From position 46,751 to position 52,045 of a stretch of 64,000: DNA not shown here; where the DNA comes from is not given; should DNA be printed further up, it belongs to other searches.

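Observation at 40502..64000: A ~23.5-kb contiguous surface/attachment super-locus as a candidate host-interaction system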

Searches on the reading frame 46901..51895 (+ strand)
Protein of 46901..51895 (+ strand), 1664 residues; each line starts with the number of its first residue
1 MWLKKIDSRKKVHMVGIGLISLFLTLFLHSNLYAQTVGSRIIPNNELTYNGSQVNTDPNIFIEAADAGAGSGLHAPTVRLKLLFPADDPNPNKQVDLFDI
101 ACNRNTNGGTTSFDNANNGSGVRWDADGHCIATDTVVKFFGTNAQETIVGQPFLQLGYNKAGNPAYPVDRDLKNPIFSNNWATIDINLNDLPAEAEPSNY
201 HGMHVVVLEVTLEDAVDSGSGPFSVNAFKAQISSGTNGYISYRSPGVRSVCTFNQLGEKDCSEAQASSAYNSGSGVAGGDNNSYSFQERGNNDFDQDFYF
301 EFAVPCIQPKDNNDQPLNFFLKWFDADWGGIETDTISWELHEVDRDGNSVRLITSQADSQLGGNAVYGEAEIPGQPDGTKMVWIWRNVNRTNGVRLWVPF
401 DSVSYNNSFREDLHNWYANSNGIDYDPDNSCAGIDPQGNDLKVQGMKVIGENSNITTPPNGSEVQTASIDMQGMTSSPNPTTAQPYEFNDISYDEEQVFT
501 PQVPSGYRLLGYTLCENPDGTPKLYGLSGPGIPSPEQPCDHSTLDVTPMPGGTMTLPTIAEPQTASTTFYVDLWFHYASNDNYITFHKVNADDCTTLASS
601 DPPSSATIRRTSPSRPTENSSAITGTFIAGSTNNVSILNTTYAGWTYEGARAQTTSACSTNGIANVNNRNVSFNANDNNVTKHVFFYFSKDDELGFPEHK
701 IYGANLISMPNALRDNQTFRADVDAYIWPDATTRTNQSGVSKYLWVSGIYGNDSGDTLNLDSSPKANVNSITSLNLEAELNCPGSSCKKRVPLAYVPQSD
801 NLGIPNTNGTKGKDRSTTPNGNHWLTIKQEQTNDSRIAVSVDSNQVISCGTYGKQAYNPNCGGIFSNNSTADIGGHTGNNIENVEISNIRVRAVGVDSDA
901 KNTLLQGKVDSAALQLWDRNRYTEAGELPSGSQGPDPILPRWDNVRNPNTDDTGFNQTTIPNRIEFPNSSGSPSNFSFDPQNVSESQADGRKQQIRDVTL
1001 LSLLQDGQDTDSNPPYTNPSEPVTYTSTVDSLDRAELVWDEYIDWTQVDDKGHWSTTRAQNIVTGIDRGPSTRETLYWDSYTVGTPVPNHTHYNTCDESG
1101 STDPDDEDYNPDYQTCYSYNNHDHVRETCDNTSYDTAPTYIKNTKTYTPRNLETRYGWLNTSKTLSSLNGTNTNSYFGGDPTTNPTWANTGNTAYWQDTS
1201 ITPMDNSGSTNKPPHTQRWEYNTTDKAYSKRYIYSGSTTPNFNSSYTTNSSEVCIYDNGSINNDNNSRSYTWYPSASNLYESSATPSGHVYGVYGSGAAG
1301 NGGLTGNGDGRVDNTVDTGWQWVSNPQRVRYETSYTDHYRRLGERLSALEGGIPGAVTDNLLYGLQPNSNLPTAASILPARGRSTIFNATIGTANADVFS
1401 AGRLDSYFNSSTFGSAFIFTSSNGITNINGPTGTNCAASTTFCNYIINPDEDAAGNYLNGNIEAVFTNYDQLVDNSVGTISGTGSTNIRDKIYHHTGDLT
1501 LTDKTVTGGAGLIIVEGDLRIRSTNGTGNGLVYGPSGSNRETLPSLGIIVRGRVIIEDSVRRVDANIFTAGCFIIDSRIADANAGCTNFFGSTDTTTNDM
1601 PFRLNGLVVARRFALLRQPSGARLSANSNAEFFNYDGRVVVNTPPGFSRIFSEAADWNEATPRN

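Call 4: search_protein_families(library=pfam, proteins=[window:46901-51895:+], max_evalue=1)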
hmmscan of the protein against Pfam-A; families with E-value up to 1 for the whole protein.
window:46901-51895:+ (1664 aa): 0 families

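Call 13: find_encoding_contigs(protein=window:46901-51895:+, flank=10000, max_places=6)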
Protein window:46901-51895:+ (1664 aa): 8 contigs read that carry it; 2 places shown.
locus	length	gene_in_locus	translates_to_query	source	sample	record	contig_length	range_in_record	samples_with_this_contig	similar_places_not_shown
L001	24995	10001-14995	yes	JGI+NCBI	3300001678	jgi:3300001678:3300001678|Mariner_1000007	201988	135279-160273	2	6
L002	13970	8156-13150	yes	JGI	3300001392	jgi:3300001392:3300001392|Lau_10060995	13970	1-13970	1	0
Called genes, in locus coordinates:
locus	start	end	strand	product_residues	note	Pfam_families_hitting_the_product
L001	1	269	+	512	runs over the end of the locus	-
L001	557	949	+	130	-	PF11969:DcpS_C (weak), PF01230:HIT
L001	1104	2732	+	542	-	-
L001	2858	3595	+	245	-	PF01255:Prenyltransf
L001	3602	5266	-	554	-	-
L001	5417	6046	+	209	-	-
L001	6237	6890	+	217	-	-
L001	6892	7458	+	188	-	-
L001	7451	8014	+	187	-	-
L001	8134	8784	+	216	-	-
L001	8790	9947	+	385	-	PF04122:CW_binding_2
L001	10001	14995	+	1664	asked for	-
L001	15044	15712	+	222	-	PF05137:PilN (weak)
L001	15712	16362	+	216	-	PF04350:PilO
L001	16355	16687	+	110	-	-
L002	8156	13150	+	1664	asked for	-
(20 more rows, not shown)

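Call 14: find_homologous_proteins(query=window:46901-51895:+)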
Query window:46901-51895:+ (1664 aa): 1 proteins with E <= 0.001 among 8000 candidates.
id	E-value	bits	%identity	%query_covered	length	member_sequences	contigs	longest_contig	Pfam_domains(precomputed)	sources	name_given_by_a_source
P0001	0.0e+0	3802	100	98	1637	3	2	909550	-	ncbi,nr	ncbi:TPA: hypothetical protein EYO12_04435 [Candidatus Saccharibacteria bacterium]|nr:hypothetical p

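Call 56: search_protein_families(library=pfam, alignment_id=A3, max_evalue=0.001)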
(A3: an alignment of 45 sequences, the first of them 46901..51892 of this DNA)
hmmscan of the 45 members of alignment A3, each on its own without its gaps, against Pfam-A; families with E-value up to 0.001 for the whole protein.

A. member 1, window:46901-51892:+ (1664 aa): 0 families

B. families by the number of members that match (of 45 scanned): 6 families
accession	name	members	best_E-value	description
PF13624.11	SurA_N_3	2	2.5e-07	SurA-like N-terminal domain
PF21959.2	DUF6923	1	5.8e-20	Repeat of unknown function (DUF6923)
PF13623.11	SurA_N_2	1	5.9e-07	SurA-like N-terminal domain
PF09479.16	Flg_new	1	7.3e-05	Listeria-Bacteroides repeat domain (List_Bact_rpt)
PF02837.24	Glyco_hydro_2_N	1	0.00012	Glycosyl hydrolases family 2, sugar binding domain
PF16158.11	N_BRCA1_IG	1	0.00031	Ig-like domain from next to BRCA1 gene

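Call 65: search_protein_families(library=ncbifam, proteins=[window:46901-51895:+], max_evalue=0.1)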
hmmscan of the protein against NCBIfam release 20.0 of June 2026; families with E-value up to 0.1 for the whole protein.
window:46901-51895:+ (1664 aa): 0 families
